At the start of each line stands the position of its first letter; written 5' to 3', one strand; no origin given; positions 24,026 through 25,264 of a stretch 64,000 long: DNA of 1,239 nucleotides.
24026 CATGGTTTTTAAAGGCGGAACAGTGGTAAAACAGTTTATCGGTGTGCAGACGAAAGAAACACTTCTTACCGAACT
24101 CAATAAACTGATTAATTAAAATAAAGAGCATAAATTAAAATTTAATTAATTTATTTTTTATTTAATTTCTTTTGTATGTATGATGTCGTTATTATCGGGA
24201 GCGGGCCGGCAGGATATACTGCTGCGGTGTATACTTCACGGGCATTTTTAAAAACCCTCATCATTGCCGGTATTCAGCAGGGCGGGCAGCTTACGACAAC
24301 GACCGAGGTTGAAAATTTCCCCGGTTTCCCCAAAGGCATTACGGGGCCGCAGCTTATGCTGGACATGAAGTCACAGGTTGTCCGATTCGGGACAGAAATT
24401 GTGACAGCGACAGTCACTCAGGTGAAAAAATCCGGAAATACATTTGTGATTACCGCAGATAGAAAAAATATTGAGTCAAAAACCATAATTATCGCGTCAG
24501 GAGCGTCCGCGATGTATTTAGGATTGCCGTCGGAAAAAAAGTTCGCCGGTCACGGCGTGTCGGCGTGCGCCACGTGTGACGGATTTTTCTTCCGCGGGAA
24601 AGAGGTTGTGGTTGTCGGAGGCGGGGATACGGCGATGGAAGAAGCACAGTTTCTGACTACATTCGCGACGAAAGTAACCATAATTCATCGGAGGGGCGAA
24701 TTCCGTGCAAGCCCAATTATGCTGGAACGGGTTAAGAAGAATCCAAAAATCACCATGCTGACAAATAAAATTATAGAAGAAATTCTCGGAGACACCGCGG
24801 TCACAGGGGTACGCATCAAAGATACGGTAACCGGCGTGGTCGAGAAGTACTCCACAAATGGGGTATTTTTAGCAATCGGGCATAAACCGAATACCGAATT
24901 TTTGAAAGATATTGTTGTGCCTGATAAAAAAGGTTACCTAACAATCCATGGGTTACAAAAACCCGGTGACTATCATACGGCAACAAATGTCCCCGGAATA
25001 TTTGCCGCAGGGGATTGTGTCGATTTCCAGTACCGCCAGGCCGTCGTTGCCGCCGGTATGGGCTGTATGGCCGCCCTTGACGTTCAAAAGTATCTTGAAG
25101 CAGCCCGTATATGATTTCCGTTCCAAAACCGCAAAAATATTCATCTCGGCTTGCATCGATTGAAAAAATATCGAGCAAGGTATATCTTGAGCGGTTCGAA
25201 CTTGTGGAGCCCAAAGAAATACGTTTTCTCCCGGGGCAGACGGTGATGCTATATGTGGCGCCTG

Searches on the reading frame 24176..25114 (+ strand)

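Call 88: search_protein_families(library=pfam, proteins=[window:24176-25114:+], max_evalue=0.01)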
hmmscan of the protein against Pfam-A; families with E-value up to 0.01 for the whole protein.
window:24176-25114:+ (312 aa): 13 families
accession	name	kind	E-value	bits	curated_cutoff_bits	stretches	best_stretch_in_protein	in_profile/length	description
PF07992.20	Pyr_redox_2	-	7.1e-47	160.7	26.1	1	2-296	1-291/291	Pyridine nucleotide-disulphide oxidoreductase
PF13738.12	Pyr_redox_3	-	4.1e-21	75.9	30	1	78-279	102-305/305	Pyridine nucleotide-disulphide oxidoreductase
PF00070.33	Pyr_redox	-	2.2e-16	60.6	22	1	144-216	2-81/82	Pyridine nucleotide-disulphide oxidoreductase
PF00890.30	FAD_binding_2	-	2.7e-07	30.6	20.4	1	3-39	1-38/414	FAD binding domain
PF03486.20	HI0933_like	-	3e-07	30.6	50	0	3-35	2-34/244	HI0933-like protein Rossmann domain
PF05834.18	Lycopene_cycl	-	0.00014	21.6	23.4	0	58-112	87-144/380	Lycopene cyclase protein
PF01946.23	Thi4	-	0.00029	20.6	26.2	1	3-31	19-48/235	Thi4 family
PF12831.13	FAD_oxidored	-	0.0003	20.7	27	1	3-41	1-40/416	FAD dependent oxidoreductase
PF13241.12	NAD_binding_7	-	0.00031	21.7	22.1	1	139-174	5-40/104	Putative NAD(P)-binding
PF01494.25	FAD_binding_3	-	0.00034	20.4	22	0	2-23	2-23/349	FAD binding domain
PF13434.12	Lys_Orn_oxgnase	-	0.0015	18.2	21.3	0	67-177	110-226/339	L-lysine 6-monooxygenase/L-ornithine 5-monooxygenase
PF01134.28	GIDA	-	0.0016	18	22.1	1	3-34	1-30/391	Glucose inhibited division protein A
PF01266.30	DAO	-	0.0025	17.8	27.9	0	3-30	1-28/353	FAD dependent oxidoreductase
